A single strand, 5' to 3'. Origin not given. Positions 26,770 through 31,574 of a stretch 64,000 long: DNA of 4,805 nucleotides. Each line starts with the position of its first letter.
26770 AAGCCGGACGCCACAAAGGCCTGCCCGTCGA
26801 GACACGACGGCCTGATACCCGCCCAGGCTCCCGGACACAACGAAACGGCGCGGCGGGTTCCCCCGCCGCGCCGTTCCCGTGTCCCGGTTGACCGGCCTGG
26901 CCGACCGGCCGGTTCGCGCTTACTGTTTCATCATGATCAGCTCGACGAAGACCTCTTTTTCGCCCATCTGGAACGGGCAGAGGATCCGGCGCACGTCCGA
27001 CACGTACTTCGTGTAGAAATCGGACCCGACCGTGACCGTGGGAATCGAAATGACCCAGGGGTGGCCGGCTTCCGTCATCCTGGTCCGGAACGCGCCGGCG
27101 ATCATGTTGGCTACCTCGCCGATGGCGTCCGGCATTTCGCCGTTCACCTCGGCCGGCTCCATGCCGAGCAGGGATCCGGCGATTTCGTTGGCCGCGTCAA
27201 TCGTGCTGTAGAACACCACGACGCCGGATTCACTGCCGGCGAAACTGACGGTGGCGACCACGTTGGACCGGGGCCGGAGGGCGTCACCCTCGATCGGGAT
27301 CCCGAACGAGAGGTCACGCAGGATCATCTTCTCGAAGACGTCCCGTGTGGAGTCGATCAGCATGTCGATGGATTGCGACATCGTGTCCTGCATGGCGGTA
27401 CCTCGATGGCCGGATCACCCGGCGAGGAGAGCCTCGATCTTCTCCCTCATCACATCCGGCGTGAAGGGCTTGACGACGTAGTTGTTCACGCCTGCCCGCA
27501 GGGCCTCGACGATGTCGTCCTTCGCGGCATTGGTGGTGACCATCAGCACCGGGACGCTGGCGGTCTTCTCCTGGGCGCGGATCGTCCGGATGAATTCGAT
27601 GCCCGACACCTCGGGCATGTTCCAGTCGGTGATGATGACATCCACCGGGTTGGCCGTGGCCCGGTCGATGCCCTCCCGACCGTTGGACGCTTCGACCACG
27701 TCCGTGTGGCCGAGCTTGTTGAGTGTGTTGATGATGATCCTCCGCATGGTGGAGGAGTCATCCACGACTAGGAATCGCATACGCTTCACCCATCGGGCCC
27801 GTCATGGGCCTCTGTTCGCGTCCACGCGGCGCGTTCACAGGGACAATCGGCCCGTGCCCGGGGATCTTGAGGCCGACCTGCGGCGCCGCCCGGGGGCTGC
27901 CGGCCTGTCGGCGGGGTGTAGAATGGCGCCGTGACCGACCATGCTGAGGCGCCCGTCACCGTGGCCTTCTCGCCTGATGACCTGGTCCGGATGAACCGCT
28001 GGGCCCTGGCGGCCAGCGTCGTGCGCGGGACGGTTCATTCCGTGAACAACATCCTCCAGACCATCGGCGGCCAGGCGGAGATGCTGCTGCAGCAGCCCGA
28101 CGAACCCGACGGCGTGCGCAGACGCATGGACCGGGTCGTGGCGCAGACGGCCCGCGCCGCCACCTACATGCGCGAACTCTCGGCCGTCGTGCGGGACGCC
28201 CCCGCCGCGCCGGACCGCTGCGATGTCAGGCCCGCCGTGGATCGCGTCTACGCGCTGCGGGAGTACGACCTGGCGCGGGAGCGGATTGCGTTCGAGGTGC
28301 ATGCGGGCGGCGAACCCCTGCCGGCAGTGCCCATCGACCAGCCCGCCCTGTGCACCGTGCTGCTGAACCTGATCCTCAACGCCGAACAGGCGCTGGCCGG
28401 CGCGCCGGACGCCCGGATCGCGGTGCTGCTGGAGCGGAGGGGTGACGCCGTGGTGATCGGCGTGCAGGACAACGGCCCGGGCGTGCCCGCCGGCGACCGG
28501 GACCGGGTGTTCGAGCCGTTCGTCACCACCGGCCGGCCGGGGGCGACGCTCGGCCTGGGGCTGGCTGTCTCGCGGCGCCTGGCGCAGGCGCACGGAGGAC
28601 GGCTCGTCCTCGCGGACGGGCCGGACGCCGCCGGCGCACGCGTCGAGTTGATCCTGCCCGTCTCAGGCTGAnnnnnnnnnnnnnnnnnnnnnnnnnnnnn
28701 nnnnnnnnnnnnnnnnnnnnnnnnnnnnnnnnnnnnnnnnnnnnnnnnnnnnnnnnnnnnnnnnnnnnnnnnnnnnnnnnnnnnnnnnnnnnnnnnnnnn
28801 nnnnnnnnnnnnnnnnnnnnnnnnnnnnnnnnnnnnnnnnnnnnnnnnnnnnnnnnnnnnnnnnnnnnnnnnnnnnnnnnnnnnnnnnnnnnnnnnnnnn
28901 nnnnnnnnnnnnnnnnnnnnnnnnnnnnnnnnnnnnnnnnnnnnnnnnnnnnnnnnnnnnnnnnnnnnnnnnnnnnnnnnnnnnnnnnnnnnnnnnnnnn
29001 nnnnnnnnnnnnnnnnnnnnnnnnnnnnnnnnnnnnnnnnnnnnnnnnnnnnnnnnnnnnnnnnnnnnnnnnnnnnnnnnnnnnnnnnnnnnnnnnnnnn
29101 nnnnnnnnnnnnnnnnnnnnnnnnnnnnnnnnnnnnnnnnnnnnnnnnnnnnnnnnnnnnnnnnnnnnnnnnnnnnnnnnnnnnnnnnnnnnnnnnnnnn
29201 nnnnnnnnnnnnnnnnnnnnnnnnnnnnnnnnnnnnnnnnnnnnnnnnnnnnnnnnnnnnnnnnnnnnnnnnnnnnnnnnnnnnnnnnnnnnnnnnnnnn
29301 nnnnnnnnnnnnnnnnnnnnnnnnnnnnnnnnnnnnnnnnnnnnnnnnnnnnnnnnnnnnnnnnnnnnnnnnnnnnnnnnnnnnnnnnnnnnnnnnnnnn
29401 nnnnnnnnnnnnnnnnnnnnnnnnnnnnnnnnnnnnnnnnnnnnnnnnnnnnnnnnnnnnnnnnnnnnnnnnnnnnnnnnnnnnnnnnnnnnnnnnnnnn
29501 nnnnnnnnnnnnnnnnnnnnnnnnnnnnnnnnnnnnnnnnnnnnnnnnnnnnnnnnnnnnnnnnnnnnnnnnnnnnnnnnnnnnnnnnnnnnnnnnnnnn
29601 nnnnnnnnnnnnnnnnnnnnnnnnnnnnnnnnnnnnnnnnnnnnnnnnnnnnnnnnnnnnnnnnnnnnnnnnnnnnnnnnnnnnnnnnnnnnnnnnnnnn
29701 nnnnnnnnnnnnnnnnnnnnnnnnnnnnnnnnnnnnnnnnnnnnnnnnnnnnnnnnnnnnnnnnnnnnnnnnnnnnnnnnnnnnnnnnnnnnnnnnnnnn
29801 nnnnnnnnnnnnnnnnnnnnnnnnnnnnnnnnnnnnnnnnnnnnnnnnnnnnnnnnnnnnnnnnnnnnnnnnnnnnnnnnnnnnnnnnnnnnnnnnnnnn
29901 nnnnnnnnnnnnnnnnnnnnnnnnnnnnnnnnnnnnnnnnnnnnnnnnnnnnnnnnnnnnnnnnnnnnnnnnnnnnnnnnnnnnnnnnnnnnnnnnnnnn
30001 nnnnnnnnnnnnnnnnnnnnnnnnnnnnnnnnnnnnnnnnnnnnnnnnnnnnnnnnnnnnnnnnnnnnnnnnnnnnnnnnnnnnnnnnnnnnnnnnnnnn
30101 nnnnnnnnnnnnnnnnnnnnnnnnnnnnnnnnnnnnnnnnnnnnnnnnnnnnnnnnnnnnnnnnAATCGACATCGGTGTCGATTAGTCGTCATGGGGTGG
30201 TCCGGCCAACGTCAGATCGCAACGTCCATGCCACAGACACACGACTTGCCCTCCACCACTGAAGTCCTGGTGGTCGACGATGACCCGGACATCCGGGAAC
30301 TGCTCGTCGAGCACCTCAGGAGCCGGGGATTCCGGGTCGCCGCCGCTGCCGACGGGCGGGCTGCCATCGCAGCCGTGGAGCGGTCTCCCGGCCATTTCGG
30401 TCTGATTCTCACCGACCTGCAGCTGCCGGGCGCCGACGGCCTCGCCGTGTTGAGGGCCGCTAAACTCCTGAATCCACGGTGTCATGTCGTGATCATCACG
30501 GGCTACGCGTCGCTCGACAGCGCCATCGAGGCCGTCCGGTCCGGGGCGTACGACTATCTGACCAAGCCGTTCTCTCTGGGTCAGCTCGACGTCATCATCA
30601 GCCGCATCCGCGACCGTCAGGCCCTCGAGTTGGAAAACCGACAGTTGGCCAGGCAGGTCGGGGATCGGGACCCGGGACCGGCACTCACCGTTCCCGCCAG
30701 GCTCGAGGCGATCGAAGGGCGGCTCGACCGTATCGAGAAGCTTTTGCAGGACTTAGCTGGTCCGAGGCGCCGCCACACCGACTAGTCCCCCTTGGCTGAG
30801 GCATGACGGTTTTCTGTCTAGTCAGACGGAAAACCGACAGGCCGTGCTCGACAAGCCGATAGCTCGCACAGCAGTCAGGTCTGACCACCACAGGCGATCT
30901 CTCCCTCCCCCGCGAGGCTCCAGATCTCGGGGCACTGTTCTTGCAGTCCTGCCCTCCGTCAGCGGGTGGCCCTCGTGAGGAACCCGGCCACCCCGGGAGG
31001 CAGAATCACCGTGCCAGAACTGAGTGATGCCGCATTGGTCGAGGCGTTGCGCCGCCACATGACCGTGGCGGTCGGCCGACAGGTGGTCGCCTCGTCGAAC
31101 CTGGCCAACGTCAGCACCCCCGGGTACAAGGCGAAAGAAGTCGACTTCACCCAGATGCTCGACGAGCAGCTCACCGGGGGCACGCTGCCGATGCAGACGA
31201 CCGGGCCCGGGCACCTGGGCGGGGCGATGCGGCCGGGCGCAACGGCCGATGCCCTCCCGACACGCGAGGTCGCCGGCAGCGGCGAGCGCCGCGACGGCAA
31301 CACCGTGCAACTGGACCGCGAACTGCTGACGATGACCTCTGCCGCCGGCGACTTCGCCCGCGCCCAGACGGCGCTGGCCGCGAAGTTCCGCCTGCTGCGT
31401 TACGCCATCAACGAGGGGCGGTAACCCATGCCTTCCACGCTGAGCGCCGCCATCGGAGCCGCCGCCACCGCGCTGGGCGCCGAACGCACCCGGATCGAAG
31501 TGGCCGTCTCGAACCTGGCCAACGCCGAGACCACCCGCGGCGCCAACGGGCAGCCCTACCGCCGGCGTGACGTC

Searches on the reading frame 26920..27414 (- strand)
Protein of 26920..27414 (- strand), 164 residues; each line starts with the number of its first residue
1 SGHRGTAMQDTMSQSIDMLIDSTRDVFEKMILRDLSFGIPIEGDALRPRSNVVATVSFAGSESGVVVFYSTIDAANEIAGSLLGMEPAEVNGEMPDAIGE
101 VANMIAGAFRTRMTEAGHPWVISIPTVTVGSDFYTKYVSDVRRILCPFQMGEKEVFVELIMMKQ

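Call 15: search_protein_families(library=pfam, proteins=[window:26920-27414:-], max_evalue=0.0001)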
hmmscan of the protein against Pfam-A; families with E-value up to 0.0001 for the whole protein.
window:26920-27414:- (164 aa): 1 family
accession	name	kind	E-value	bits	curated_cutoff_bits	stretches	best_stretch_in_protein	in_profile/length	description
PF13690.11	CheX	-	1.5e-17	63.9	27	1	52-149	1-94/94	Chemotaxis phosphatase CheX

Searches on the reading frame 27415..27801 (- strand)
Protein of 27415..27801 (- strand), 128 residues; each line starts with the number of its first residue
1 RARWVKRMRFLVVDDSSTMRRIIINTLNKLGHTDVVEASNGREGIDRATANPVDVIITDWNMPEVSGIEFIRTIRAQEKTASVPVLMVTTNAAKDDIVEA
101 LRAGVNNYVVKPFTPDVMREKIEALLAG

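Call 15: search_protein_families(library=pfam, proteins=[window:27415-27801:-], max_evalue=0.0001)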
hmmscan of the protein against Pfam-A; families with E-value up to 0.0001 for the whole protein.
window:27415-27801:- (128 aa): 1 family
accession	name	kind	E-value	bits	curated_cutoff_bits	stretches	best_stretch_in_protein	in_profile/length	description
PF00072.30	Response_reg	-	2.8e-30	105.2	30.2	1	11-123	2-111/111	Response regulator receiver domain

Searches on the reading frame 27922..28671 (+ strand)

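Call 15: search_protein_families(library=pfam, proteins=[window:27922-28671:+], max_evalue=0.0001)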
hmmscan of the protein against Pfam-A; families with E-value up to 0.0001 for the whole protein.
window:27922-28671:+ (249 aa): 1 family
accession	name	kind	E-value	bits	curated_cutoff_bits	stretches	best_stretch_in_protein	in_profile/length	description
PF02518.31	HATPase_c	-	8.8e-20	71.6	26.4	1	139-247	2-109/111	Histidine kinase-, DNA gyrase B-, and HSP90-like ATPase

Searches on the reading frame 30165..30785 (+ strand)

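Call 15: search_protein_families(library=pfam, proteins=[window:30165-30785:+], max_evalue=0.0001)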
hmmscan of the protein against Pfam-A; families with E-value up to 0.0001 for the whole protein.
window:30165-30785:+ (206 aa): 1 family
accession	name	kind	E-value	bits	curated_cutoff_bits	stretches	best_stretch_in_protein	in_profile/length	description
PF00072.30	Response_reg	-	7.9e-27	94.1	30.2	1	34-143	1-108/111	Response regulator receiver domain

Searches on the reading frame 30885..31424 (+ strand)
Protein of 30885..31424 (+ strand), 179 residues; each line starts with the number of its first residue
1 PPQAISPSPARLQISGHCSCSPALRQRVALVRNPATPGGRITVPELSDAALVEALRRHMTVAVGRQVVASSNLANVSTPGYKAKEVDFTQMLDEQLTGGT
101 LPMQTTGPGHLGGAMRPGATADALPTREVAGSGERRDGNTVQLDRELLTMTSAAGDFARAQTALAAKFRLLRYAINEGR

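Call 15: search_protein_families(library=pfam, proteins=[window:30885-31424:+], max_evalue=0.0001)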
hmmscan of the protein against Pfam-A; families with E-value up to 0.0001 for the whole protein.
window:30885-31424:+ (179 aa): 1 family
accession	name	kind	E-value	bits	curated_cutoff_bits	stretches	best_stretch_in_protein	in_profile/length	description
PF00460.25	Flg_bb_rod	-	3.5e-05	24.1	20.7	1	65-82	14-31/31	Flagella basal body rod protein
